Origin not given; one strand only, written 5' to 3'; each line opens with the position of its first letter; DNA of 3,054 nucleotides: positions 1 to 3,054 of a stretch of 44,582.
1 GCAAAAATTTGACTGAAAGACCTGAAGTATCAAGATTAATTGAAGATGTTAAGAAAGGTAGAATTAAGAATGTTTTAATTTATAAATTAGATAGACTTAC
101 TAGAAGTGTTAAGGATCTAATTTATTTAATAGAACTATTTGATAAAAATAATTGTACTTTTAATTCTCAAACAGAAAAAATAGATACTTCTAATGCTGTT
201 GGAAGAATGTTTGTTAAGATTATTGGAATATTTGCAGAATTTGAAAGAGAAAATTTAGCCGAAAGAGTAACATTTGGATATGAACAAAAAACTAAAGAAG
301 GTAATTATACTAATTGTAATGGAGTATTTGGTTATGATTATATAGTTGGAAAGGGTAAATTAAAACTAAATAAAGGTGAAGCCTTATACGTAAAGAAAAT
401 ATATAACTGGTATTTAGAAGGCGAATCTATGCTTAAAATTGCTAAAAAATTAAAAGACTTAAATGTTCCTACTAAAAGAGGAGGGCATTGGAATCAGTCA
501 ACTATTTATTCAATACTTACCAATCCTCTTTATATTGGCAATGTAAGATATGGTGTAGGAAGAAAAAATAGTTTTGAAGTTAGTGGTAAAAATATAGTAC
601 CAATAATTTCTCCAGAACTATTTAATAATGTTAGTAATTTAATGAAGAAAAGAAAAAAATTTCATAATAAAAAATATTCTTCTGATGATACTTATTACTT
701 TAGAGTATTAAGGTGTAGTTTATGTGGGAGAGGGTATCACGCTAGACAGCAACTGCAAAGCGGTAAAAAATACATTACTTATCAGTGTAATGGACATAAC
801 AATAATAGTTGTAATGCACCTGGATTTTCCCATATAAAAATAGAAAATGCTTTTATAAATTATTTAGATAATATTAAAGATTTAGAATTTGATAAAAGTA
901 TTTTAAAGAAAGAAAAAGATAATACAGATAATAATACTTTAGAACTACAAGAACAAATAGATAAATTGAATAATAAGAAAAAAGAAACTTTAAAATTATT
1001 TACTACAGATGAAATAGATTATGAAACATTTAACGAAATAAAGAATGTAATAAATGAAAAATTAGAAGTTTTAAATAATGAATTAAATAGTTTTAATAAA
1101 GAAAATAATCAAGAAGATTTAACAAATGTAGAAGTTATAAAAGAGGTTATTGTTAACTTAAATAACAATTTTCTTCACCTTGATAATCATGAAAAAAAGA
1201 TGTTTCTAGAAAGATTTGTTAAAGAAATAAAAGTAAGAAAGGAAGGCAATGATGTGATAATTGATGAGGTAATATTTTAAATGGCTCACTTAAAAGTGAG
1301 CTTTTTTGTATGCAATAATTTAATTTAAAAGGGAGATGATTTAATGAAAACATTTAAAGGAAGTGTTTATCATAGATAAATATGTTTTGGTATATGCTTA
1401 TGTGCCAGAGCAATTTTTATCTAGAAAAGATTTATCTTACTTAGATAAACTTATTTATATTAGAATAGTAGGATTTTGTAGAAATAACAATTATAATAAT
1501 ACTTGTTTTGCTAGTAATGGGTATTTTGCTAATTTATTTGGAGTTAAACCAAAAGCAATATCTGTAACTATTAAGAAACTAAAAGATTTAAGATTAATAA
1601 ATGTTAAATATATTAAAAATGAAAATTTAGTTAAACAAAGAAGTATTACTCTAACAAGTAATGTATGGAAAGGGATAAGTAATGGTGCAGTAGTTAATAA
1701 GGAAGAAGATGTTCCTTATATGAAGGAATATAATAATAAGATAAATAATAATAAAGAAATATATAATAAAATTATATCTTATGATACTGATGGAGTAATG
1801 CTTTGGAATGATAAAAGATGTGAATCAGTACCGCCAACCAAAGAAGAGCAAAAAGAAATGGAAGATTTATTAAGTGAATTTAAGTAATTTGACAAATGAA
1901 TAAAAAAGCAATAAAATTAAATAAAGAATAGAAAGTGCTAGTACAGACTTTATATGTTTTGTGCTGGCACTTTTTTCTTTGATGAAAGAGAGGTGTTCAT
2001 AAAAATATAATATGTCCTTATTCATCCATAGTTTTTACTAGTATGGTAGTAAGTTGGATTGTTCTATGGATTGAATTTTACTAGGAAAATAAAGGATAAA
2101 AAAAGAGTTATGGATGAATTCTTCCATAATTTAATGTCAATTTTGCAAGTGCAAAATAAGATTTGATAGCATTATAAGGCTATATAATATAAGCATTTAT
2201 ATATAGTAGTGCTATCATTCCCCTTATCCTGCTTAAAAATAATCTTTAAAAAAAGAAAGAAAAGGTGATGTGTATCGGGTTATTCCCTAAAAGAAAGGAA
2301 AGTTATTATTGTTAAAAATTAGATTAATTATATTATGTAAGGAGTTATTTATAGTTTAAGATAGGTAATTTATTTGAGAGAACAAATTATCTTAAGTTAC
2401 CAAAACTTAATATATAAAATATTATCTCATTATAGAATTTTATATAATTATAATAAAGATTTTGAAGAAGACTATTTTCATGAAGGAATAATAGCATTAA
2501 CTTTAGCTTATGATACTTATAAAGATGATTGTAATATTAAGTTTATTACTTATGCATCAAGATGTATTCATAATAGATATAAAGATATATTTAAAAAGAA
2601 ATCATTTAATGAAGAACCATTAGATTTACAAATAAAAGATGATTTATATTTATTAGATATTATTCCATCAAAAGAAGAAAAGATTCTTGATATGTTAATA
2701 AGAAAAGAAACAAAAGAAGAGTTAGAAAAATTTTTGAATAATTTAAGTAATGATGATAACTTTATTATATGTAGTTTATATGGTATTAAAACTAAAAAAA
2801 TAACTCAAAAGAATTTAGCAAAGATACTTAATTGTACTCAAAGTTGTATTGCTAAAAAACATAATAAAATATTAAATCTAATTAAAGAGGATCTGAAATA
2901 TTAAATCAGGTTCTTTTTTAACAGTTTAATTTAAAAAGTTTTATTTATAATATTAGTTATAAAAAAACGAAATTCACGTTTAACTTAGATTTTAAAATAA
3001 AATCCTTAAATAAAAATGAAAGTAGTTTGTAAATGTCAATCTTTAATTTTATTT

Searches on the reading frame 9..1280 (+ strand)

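Call 65: search_protein_families(library=pfam, proteins=[window:9-1280:+], max_evalue=0.001)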
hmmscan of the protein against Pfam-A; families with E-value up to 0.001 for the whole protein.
window:9-1280:+ (423 aa): 3 families
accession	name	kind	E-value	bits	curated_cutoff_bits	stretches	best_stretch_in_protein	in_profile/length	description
PF00239.26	Resolvase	-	4.3e-26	92.2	23.3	1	2-99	47-144/145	Resolvase, N terminal domain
PF07508.19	Recombinase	-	2.6e-21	76.2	21.1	1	124-215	3-102/102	Recombinase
PF13408.12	Zn_ribbon_recom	-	2.6e-08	34.6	25.3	1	233-286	5-57/58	Recombinase zinc beta ribbon domain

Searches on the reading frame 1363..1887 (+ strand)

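Call 65: search_protein_families(library=pfam, proteins=[window:1363-1887:+], max_evalue=0.001)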
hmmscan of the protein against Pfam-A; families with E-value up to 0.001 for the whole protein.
window:1363-1887:+ (174 aa): 1 family
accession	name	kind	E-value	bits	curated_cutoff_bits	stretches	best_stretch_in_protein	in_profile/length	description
PF13730.12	HTH_36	-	1.7e-06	28.1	25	1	24-79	3-55/55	Helix-turn-helix domain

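Call 72: search_protein_families(library=ncbifam, max_evalue=0.00001, proteins=[window:1363-1887:+])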
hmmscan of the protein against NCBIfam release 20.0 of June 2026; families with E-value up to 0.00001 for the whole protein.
window:1363-1887:+ (174 aa): 0 families

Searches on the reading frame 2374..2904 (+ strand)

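Call 65: search_protein_families(library=pfam, proteins=[window:2374-2904:+], max_evalue=0.001)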
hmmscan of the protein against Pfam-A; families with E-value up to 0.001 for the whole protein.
window:2374-2904:+ (176 aa): 1 family
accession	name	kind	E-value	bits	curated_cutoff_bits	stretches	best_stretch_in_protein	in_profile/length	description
PF04542.20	Sigma70_r2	-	1.2e-07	31.8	24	1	6-77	2-69/71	Sigma-70 region 2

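Call 72: search_protein_families(library=ncbifam, max_evalue=0.00001, proteins=[window:2374-2904:+])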
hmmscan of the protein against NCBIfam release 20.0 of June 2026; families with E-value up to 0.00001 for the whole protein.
window:2374-2904:+ (176 aa): 13 families
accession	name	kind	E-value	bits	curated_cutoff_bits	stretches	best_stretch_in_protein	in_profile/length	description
TIGR02937.1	sigma70-ECF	superfamily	2.9e-18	66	42.9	1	2-172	3-163/165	sigma-70 family RNA polymerase sigma factor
NF004471.0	PRK05803.1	subfamily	2.5e-15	56.4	252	1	23-174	69-228/235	RNA polymerase sporulation sigma factor SigK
NF006158.0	PRK08301.1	equivalog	4.6e-15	55.7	339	1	32-174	87-237/241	RNA polymerase sporulation sigma factor SigE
TIGR02846.1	spore_sigmaK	equivalog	1.7e-14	53.9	298.65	1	16-171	60-223/227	RNA polymerase sporulation sigma factor SigK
TIGR02835.1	spore_sigmaE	equivalog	4.1e-13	49.3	348.6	1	32-174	80-230/234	RNA polymerase sporulation sigma factor SigE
NF006175.0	PRK08311.2-3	subfamily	6.3e-09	35.7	244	1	1-126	21-146/244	RNA polymerase sigma factor SigI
TIGR02479.1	FliA_WhiG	subfamily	1.4e-08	34.8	189.6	0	91-175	142-224/224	FliA/WhiG family RNA polymerase sigma factor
TIGR02980.1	SigBFG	subfamily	1.5e-08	34.6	234.35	0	77-174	132-226/227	SigB/SigF/SigG family RNA polymerase sigma factor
NF041236.1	CAS_III-E_sigma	exception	1.9e-08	34.5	100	1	12-174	30-204/206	type III-E CRISPR-associated RpoE-like sigma factor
NF004935.0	PRK06288.1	equivalog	5.2e-07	29.6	343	0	1-66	34-98/270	RNA polymerase sigma factor WhiG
NF006174.0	PRK08311.2-2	equivalog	1.2e-06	27.9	319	1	2-84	32-112/252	RNA polymerase sigma factor SigI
TIGR02885.1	spore_sigF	equivalog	1.8e-06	28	321.45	0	2-65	13-72/231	RNA polymerase sporulation sigma factor SigF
TIGR02393.1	RpoD_Cterm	equivalog_domain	7.9e-06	25.6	354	0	80-173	128-227/238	RNA polymerase sigma factor RpoD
